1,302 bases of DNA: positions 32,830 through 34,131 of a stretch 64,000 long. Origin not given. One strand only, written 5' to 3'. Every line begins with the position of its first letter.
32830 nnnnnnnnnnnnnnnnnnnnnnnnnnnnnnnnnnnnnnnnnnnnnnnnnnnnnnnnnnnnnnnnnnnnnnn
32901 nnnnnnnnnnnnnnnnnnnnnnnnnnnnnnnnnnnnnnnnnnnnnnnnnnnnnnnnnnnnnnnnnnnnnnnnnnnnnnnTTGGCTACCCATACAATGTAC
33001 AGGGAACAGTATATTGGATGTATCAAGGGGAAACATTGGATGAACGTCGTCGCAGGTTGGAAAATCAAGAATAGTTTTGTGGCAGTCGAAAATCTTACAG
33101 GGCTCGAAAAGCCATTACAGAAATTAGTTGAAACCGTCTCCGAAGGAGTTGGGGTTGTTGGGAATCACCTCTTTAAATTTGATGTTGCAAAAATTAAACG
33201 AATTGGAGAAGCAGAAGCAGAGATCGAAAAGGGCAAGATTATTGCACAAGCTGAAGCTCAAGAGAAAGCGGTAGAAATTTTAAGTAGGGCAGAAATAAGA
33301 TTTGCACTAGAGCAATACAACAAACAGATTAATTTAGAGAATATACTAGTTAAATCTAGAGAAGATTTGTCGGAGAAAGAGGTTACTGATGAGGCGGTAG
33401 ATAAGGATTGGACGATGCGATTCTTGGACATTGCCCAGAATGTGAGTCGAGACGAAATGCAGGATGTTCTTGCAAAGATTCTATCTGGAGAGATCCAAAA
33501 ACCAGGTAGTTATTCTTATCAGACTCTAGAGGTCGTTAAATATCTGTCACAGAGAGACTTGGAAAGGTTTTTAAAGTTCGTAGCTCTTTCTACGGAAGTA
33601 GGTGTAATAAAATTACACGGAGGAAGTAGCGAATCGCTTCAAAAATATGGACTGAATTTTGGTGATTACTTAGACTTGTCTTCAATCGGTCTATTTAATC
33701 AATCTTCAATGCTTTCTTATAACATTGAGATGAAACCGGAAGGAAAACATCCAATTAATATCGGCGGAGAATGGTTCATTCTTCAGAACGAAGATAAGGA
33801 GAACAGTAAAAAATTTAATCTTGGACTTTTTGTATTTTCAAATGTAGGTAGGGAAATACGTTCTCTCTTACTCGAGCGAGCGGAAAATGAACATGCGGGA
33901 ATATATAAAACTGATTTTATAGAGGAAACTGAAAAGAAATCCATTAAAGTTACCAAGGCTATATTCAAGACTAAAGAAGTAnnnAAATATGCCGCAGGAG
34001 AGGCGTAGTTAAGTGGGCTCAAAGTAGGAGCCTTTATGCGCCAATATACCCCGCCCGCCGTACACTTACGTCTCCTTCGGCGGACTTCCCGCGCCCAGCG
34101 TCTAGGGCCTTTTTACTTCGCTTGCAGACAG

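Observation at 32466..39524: AT-rich defence island: T5orf172/GIY-YIG + DUF2806-like + frameshifted NYN nuclease + complete Type III R-M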

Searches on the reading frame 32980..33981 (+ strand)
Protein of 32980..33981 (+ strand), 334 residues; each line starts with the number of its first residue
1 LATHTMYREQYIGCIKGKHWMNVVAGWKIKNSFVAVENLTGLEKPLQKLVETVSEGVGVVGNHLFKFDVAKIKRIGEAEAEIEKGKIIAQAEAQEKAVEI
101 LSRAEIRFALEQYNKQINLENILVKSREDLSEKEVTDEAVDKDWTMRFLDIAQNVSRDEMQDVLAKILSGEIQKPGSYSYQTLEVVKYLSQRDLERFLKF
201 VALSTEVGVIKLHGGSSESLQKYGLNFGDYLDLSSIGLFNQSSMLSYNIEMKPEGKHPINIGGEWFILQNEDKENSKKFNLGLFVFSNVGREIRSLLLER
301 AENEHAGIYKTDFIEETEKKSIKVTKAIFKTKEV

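Call 3: search_protein_families(library=pfam, proteins=[window:32980-33981:+], max_evalue=0.01)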
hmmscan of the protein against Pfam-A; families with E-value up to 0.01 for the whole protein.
window:32980-33981:+ (334 aa): 1 family
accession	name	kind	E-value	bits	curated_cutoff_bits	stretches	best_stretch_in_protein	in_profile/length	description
PF10987.13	DUF2806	-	7.8e-36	124.4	24.5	1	103-305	2-216/221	Protein of unknown function (DUF2806)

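Call 4: search_protein_families(library=padloc, proteins=[window:32980-33981:+], max_evalue=0.01)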
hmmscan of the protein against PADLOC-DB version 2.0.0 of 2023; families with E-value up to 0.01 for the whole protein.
window:32980-33981:+ (334 aa): 0 families

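Call 6: search_protein_families(library=ncbifam, proteins=[window:32980-33981:+], max_evalue=0.01)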
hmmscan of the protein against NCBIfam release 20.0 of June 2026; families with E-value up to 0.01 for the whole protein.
window:32980-33981:+ (334 aa): 1 family
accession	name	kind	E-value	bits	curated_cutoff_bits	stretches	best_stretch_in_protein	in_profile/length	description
TIGR03899.1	TIGR03899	hypoth_equivalog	4.5e-30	105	155.65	1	88-208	7-126/250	TIGR03899 family protein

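Call 7: search_protein_families(library=phrogs, proteins=[window:32980-33981:+], max_evalue=0.01)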
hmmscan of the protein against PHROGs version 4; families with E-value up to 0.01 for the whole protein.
window:32980-33981:+ (334 aa): 0 families

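Call 8: find_homologous_proteins(query=window:33037-33981:+, max_evalue=0.001)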
Query window:33037-33981:+ (315 aa): 106 proteins with E <= 0.001 among 2773 candidates.
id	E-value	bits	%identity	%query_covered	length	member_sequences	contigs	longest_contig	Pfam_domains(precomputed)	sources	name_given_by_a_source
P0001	1.5e-192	656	98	100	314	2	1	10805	PF10987.14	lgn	-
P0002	3.6e-151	521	83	96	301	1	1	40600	PF10987.14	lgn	-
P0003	7.4e-129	447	73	92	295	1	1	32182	PF10987.14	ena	-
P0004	6.5e-126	438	69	93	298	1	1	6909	PF10987.14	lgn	-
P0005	4.1e-125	435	69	92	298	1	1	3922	PF10987.14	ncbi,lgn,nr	ncbi:MAG: DUF2806 domain-containing protein [Candidatus Curtissbacteria bacterium]|nr:DUF2806 domain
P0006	3.4e-124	432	67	92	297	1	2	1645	PF10987.14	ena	-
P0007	8.8e-124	431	68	92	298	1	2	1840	PF10987.14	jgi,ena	-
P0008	9.3e-124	431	67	92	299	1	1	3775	PF10987.14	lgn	-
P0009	1.2e-121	424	66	92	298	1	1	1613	PF10987.14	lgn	-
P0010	2.6e-120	419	67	92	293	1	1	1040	PF10987.14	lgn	-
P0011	4.6e-120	419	66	92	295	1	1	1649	PF10987.14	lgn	-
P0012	4.9e-120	418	68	92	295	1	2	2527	PF10987.14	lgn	-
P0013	8.6e-120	418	66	90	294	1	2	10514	PF10987.14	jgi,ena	jgi:hypothetical protein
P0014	8.1e-119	415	65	93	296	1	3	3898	PF10987.14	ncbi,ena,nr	ncbi:MAG: DUF2806 domain-containing protein [Candidatus Pacebacteria bacterium]|nr:DUF2806 domain-co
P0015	3.3e-118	413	65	92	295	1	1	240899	PF10987.14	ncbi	-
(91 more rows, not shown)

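Call 12: find_encoding_contigs(protein=P0001, flank=10000, max_places=4)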
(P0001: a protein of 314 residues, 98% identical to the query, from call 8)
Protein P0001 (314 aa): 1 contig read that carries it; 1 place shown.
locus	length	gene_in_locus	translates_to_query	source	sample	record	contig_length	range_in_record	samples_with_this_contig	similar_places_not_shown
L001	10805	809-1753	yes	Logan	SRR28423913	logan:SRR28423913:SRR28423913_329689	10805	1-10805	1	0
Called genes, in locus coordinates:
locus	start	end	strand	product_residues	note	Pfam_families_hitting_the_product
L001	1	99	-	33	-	?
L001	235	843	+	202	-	PF10544:T5orf172, PF13455:MUG113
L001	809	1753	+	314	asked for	PF10987:DUF2806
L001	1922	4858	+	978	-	PF13872:AAA_34 (weak), PF00176:SNF2-rel_dom, PF00270:DEAD, PF04851:ResIII, PF00271:Helicase_C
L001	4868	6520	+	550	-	PF01555:N6_N4_Mtase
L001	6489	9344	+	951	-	PF04851:ResIII, PF18766:SWI2_SNF2 (weak), PF08722:Tn7_TnsA-like_N (weak)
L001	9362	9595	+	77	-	-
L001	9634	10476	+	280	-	PF00574:CLP_protease (faint), PF25145:NfeD1b_N (weak), PF01343:Peptidase_S49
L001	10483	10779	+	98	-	PF08922:DUF1905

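Call 13: find_encoding_contigs(protein=P0002, flank=10000, max_places=4)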
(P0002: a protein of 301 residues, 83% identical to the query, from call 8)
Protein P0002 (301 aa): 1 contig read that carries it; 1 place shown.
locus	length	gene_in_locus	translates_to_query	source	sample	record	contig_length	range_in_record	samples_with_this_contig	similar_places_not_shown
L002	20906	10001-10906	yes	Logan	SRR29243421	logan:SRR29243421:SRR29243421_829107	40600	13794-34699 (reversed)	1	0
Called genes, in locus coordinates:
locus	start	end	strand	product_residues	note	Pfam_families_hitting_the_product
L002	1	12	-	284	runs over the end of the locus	PF02481:DNA_processg_A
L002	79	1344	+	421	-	PF02403:Seryl_tRNA_N, PF00587:tRNA-synt_2b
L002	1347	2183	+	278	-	-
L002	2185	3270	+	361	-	PF01207:Dus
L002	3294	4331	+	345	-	PF05496:RuvB_N (weak), PF06068:TIP49 (faint), PF13177:DNA_pol3_delta2 (weak), PF00004:AAA, PF07728:AAA_5 (weak), PF13173:AAA_14 (faint), PF13401:AAA_22 (faint), PF13177:DNA_pol3_delta2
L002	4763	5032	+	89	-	PF10372:CdaS_N (faint), PF02583:Trns_repr_metal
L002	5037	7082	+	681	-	PF00122:E1-E2_ATPase, PF00702:Hydrolase, PF08282:Hydrolase_3 (faint)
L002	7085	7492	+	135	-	-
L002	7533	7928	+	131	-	PF03713:DUF305, PF13628:DUF4142 (weak)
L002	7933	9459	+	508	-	PF10282:Lactonase (faint), PF16819:DUF5074 (faint), PF08450:SGL (faint), PF16755:Beta-prop_NUP159_NUP214 (faint), PF22494:choice_anch_I (faint), PF25174:Beta-prop_THOC3 (faint), PF21783:YNCE, PF04214:DUF411, +2 more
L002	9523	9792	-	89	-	-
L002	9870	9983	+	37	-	-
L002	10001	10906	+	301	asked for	PF10987:DUF2806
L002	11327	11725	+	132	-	-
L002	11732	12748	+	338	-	PF01921:tRNA-synt_1f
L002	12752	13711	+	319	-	PF02016:Peptidase_S66, PF17676:Peptidase_S66C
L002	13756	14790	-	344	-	-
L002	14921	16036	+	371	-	-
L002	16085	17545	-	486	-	PF00005:ABC_tran, PF02463:SMC_N (faint), PF13175:AAA_15 (faint), PF13476:AAA_23 (faint), PF13555:AAA_29 (faint), PF13304:AAA_21, PF00005:ABC_tran, PF13401:AAA_22 (weak), +5 more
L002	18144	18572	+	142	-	-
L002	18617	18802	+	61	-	-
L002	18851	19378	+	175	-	PF13302:Acetyltransf_3 (weak), PF13673:Acetyltransf_10, PF00583:Acetyltransf_1, PF13508:Acetyltransf_7, PF08445:FR47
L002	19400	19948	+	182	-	PF13302:Acetyltransf_3, PF13420:Acetyltransf_4, PF00583:Acetyltransf_1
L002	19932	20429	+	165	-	PF00583:Acetyltransf_1, PF13673:Acetyltransf_10 (weak), PF13508:Acetyltransf_7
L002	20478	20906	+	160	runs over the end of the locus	-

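Call 16: find_related_loci(query=A1, collection=genome_contigs, flank=10000)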
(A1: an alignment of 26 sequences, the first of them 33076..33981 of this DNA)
Query A1 (302 aa) in genome_contigs; peptide patterns used: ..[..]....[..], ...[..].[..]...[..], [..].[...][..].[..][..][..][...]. (x = any residue, [..] = any of these).
260 stretches matched a pattern; 16 encode a relative of the query (tblastn E <= 1e-3); 16 distinct loci.
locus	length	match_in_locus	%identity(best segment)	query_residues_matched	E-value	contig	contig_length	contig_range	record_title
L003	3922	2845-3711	69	4-292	4e-138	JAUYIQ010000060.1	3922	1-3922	MAG: Candidatus Curtissbacteria bacterium isolate C24_metabat.bin.101_sub C24_k141_907592, whole genome shotgun sequence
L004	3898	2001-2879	65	2-294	6e-132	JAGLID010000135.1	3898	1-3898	MAG: Candidatus Paceibacterota bacterium isolate RS_2_29 ROV157_2.bin.29.fa_135, whole genome shotgun sequence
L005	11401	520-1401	64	1-294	1e-126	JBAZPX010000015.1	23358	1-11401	MAG: Patescibacteria group bacterium isolate SO_2017_SWC_4 scaffold_1313_c1_LP-4_2017, whole genome shotgun sequence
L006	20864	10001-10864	63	2-288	6e-111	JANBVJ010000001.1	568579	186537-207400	MAG: Patescibacteria group bacterium isolate AMOR_Bin_143 NODE_1_length_568579_cov_27.069264, whole genome shotgun seque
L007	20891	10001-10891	57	4-300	2e-103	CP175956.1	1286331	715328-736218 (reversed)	MAG: Candidatus Moraniibacteriota bacterium isolate MKparc2 chromosome, complete genome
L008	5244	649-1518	48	4-293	2e-81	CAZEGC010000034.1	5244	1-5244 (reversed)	MAG TPA_asm: uncultured Candidatus Saccharibacteria bacterium isolate SRP220891_co3_212 genome assembly, contig: NODE_32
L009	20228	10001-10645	38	63-286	7e-35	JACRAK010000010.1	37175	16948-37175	MAG: Candidatus Azambacteria bacterium isolate NC_groundwater_1591_Pr3_B-0.1um_51_37 SR-2_scaffold_141_658054, whole gen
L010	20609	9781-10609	46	4-294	1e-73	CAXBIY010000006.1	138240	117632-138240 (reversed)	MAG TPA_asm: uncultured Gammaproteobacteria bacterium isolate ERR2762135_binner12_Refined_1 genome assembly, contig: ERZ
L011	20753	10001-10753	33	12-265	4e-32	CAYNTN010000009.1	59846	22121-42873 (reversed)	MAG TPA_asm: uncultured Ignavibacteriaceae bacterium isolate SRP173033_co3_149 genome assembly, contig: NODE_439_length_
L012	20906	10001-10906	31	4-265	1e-32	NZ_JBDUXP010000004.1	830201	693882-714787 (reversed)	MAG: Dokdonia sp. isolate CB.59.F.A3_113_16 CB_59_F_A3_113_16_000000000004, whole genome shotgun sequence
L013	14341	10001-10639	36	6-208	2e-29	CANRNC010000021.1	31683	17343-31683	MAG: uncultured Clostridia bacterium isolate Lapin-022__bin15 genome assembly, contig: Lapin-022__NODE_1327_length_31683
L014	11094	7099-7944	29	2-289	3e-28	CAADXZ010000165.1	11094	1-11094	MAG TPA_asm: Clostridia bacterium, isolate HGM13616, WGS project CAADXZ010000000 data, contig: ERS396334_46_k87_185463,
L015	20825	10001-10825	31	9-292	6e-27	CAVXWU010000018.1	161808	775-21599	MAG: uncultured Verrucomicrobiae bacterium isolate MFD04944.bin.1.206 genome assembly, contig: contig_63418, whole genom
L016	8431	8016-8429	39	4-144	8e-23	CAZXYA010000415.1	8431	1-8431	MAG TPA_asm: uncultured Saprospiraceae bacterium isolate SRP065251_co1_7 genome assembly, contig: NODE_6968_length_8431_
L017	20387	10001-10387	31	83-211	6e-18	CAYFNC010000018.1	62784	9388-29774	MAG TPA_asm: uncultured Hyphomicrobiales bacterium isolate ERP019367_co2_49 genome assembly, contig: NODE_479_length_627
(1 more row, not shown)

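Call 41: predict_structure(alignment_id=A1)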
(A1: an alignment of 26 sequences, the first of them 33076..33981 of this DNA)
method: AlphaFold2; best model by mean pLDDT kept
length: 302 residues; sequences in the alignment: 26
mean_pLDDT: 77.5   pTM: 0.71
mean pLDDT of the five models: 77.5, 77.1, 76.1, 75.9, 74.8
residues with pLDDT >= 90: 163; 70-90: 54; 50-70: 11; < 50: 74
segments of 3 or more residues with pLDDT < 50: 1-69, 298-302
pLDDT, mean of each block of 10 residues (from residue 1): 35 43 35 30 39 42 46 61 81 87 87 92 90 94 93 93 97 95 86 94 94 88 94 94 92 96 94 96 94 74 33
secondary structure, 60 per line:
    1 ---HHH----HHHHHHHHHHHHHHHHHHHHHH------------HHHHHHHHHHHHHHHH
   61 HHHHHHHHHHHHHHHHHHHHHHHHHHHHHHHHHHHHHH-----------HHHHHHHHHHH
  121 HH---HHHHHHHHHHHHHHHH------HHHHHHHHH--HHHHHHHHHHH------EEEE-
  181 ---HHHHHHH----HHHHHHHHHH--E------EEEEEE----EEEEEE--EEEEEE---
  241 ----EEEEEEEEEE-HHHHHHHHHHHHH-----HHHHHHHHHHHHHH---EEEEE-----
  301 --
elements in order: H11-32 H45-98 H110-122 H126-141 H148-156 H159-169 E176-179 H184-190 H195-204 E214-219 E224-229 E232-237 E245-254 H256-268 H274-287 E291-295

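Call 46: search_protein_families(library=pfam, proteins=[window:33079-33981:+], max_evalue=10)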
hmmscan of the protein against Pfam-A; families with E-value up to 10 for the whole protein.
window:33079-33981:+ (301 aa): 2 families
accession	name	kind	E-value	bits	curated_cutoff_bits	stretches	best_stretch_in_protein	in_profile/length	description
PF10987.13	DUF2806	-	5.4e-36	124.9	24.5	1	70-272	2-216/221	Protein of unknown function (DUF2806)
PF02885.22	Glycos_trans_3N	-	0.1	12.8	26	1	120-140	11-31/63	Glycosyl transferase family, helical bundle domain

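Call 54: search_protein_families(library=pfam, alignment_id=A4, max_evalue=0.00001)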
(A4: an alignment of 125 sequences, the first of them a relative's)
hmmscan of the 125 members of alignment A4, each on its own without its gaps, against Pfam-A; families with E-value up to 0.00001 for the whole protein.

A. member 1, L002:5037-7079:+ (681 aa): 3 families
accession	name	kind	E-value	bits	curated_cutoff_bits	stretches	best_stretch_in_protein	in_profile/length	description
PF00122.25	E1-E2_ATPase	-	3.7e-54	183.4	28.1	1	173-355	1-181/181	E1-E2 ATPase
PF00702.32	Hydrolase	-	1e-36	127.6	26.4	1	371-581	1-190/191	haloacid dehalogenase-like hydrolase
PF08282.18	Hydrolase_3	-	1.8e-07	31.6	20.9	0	556-611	197-251/255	haloacid dehalogenase-like hydrolase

B. families by the number of members that match (of 125 scanned): 165 families (the first 25 are shown)
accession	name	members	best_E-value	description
PF01555.25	N6_N4_Mtase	2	2.7e-60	DNA methylase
PF00133.28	tRNA-synt_1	2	1.9e-51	tRNA synthetases class I (I, L, M and V)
PF13177.12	DNA_pol3_delta2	2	1.4e-47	DNA polymerase III, delta subunit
PF00717.28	Peptidase_S24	2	2.3e-31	Peptidase S24-like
PF12169.13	DNA_pol3_gamma3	2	1.2e-25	DNA polymerase III subunits gamma and tau domain III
PF09334.17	tRNA-synt_1g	2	7.6e-25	tRNA synthetases class I (M)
PF22608.2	DNAX_ATPase_lid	2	9.6e-22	DNA polymerase III clamp loader subunit, ATPase lid domain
PF01420.25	Methylase_S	2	4.2e-19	Type I restriction modification DNA specificity domain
PF00929.31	RNase_T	2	2.2e-15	Exonuclease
PF00004.35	AAA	2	3.9e-13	ATPase family associated with various cellular activities (AAA)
PF01726.22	LexA_DNA_bind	2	5.4e-12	LexA DNA binding domain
PF07669.17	Eco57I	2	4.4e-11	Eco57I restriction-modification methylase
PF00756.26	Esterase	2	1e-10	Putative esterase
PF05496.18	RuvB_N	2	1.5e-09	Holliday junction DNA helicase RuvB P-loop domain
PF01921.24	tRNA-synt_1f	2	4.9e-08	tRNA synthetases class I (K)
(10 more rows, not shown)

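Call 58: search_solved_structures(query=A1, max_evalue=1)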
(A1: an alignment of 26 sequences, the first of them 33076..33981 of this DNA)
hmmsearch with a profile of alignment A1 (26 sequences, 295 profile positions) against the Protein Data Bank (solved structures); distinct sequences matched with E-value up to 1: 0.

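Call 81: search_dna_similar(query=window:33079-33981:+, collection=phages, mode=protein, max_evalue=0.001, max_rows=15)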
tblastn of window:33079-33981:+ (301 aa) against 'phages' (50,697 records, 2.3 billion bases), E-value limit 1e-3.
Records with a match: 1; places in all: 1; records where one place covers at least 80% of the query: 0.
Best place of each record, by identity: <60% 1.
By first word of the organism name: Sinorhizobium 1.
By host as written in the record: Sinorhizobium sp. LM21 1.
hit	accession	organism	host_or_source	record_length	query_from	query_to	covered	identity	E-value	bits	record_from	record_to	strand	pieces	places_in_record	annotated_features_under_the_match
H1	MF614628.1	Sinorhizobium phage phi3LM21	Sinorhizobium sp. LM21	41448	74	214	47%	32.2%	2e-10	67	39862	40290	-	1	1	hypothetical protein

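Call 82: search_dna_similar(query=window:33079-33981:+, collection=plasmids, mode=protein, max_evalue=0.001, max_rows=15)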
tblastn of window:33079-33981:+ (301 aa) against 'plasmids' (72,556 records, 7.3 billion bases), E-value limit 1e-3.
Records with a match: 309; places in all: 311; records where one place covers at least 80% of the query: 0.
Best place of each record, by identity: <60% 309.
By first word of the organism name: Escherichia 215; Salmonella 51; Klebsiella 30; Phaeobacter 4; Legionella 3; Agrobacterium 1; uncultured 1; Enterobacter 1; Acaryochloris 1; Aeromonas 1; and 1 more.
By predicted mobility (MOB-suite, as given by PLSDB): conjugative 304; non-mobilizable 4; mobilizable 1.
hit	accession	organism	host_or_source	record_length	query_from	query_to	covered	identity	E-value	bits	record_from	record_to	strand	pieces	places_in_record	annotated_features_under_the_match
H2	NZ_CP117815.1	Legionella pneumophila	Homo sapiens,human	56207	85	264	60%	30.7%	2e-14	81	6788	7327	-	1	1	DUF2806 domain-containing protein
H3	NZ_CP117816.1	Legionella pneumophila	Homo sapiens,human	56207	85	264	60%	30.7%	2e-14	81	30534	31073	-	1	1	DUF2806 domain-containing protein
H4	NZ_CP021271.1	Legionella pneumophila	Homo sapiens,human lung tissue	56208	85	264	60%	30.7%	2e-14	81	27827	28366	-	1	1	DUF2806 domain-containing protein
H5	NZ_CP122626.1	Escherichia coli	Sus scrofa,feces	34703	70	260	63%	26.2%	2e-8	62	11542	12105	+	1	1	DUF2806 domain-containing protein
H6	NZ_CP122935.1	Escherichia coli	Sus scrofa,feces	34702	70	260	63%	26.2%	2e-8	62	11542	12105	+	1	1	DUF2806 domain-containing protein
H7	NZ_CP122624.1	Escherichia coli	Sus scrofa,feces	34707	70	260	63%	26.2%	2e-8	62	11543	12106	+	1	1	DUF2806 domain-containing protein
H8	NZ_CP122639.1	Escherichia coli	Sus scrofa,feces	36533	70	260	63%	26.2%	2e-8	62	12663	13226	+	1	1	DUF2806 domain-containing protein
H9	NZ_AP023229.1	Escherichia coli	Homo sapiens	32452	70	260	63%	26.2%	3e-8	62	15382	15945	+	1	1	DUF2806 domain-containing protein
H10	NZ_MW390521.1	Escherichia coli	-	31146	70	260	63%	26.2%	3e-8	62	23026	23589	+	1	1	DUF2806 domain-containing protein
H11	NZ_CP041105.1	Klebsiella pneumoniae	Swine,Rectal swab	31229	70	260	63%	26.2%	3e-8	62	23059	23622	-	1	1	DUF2806 domain-containing protein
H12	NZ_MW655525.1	Salmonella enterica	chicken digestive tract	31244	70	260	63%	26.2%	3e-8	62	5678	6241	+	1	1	DUF2806 domain-containing protein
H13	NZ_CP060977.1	Escherichia coli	Homo sapiens,urine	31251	70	260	63%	26.2%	3e-8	62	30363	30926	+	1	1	DUF2806 domain-containing protein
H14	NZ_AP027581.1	Escherichia coli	-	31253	70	260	63%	26.2%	3e-8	62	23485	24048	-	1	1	DUF2806 domain-containing protein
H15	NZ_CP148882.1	Salmonella enterica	-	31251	70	260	63%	26.2%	3e-8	62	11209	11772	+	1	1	DUF2806 domain-containing protein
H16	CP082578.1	Salmonella enterica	Chicken Breasts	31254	70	260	63%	26.2%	3e-8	62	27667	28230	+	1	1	DUF2806 domain-containing protein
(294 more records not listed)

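Call 92: search_protein_families(library=padloc, proteins=[L001:1922-4855:+, L001:4868-6517:+, L001:6489-9341:+], max_evalue=0.00001)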
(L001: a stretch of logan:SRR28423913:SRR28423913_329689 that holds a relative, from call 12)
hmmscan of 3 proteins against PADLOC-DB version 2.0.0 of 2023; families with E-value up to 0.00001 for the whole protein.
L001:1922-4855:+ (978 aa): 45 families (the best 25 are shown)
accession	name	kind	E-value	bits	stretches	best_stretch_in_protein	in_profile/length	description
PDLC02619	DrmD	-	8.2e-205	680.6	1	29-697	24-658/872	DrmD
PDLC02500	BrxHI|BrxHII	-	6.5e-68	228.1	2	510-680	511-680/933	BrxHI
PDLC02621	DrmD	-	4.8e-57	191.9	2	257-673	329-723/1040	DrmD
PDLC00659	HmaA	-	5.8e-54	181.4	2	278-620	324-658/1176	SNF2 helicase / DEAD-box helicase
PDLC02623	DrmD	-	1.1e-51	173.7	3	517-640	566-693/1040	DrmD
PDLC02620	DrmD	-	4.1e-50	168.7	2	31-494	93-525/1060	DrmD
PDLC02843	DpdE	-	6.1e-49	164.8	2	30-236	151-337/1091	DpdE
PDLC02504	BrxHI|BrxHII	-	7.6e-49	164.5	1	31-687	103-693/971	BrxHII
PDLC02840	DpdE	-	2.7e-47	159.7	2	27-234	150-340/1091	DpdE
PDLC02572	DrmA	-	3.5e-36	122.6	2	317-588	392-638/1043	DrmA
PDLC02634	DrmD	-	6.5e-36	121.5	1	27-648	81-662/900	DrmD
PDLC00631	ZorD1|ZorD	-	2.2e-34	116.5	2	13-274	417-678/1071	"SWI2/SNF2 helicase, Mrr-like nuclease"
PDLC00633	ZorD1|ZorD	-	9.9e-34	114.5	2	33-274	442-664/908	"SWI2/SNF2 helicase, Mrr-like nuclease"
PDLC02632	DrmD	-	2.3e-33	113.6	2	318-592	396-645/662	DrmD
PDLC02846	DpdE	-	1.3e-32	110.6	1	10-200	139-324/1034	DpdE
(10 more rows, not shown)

L001:4868-6517:+ (550 aa): 44 families (the best 25 are shown)
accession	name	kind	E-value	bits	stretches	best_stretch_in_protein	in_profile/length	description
PDLC03636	MTase_III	-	1.7e-131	437.8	1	3-540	2-563/575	Type III methyltransferase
PDLC03644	MTase_III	-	5.9e-96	320.4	1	10-416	4-427/542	Type III methyltransferase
PDLC03635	MTase_III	-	9e-74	247.4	1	41-412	215-602/708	Type III methyltransferase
PDLC03634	MTase_III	-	1.7e-68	230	2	90-355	169-424/621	Type III methyltransferase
PDLC03638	MTase_III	-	1.4e-55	187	1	32-410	367-712/816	Type III methyltransferase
PDLC03641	MTase_III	-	9.6e-53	177.7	2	87-361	177-432/657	Type III methyltransferase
PDLC03640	MTase_III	-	5.3e-45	151.9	3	44-89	43-88/654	Type III methyltransferase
PDLC03354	MTase_II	-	1.2e-37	128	2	6-191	23-230/425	Type II methyltransferase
PDLC03637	MTase_III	-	1.8e-35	120.6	2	8-171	85-264/513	Type III methyltransferase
PDLC03642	MTase_III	-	2.4e-35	120.2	1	22-362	60-384/528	Type III methyltransferase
PDLC03646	MTase_III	-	2.3e-30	103.2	2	35-169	462-595/1057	Type III methyltransferase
PDLC03639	MTase_III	-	9.5e-28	94.9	1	24-173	66-224/639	Type III methyltransferase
PDLC03278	MTase_II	-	6.2e-27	93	2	65-179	19-130/390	Type II methyltransferase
PDLC03633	MTase_III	-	4.3e-26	89.7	2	321-384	293-356/616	Type III methyltransferase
PDLC03339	MTase_II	-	1.9e-24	84.2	2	45-183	4-149/399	Type II methyltransferase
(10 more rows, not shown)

L001:6489-9341:+ (951 aa): 6 families
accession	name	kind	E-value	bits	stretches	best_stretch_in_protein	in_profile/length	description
PDLC03648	REase_III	-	2.8e-128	427.4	2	110-591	2-485/871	Type III restriction enzyme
PDLC03647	REase_III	-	3.8e-18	63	1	403-489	498-584/989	Type III restriction enzyme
PDLC03649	REase_III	-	2e-11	40.5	1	397-464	477-544/973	Type III restriction enzyme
PDLC03653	REase_III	-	5.4e-11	39.3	1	229-479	261-490/883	Type III restriction enzyme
PDLC03651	REase_III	-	7.5e-10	35.5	1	92-299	71-268/873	Type III restriction enzyme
PDLC03650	REase_III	-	5.8e-08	29.6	1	230-503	227-466/898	Type III restriction enzyme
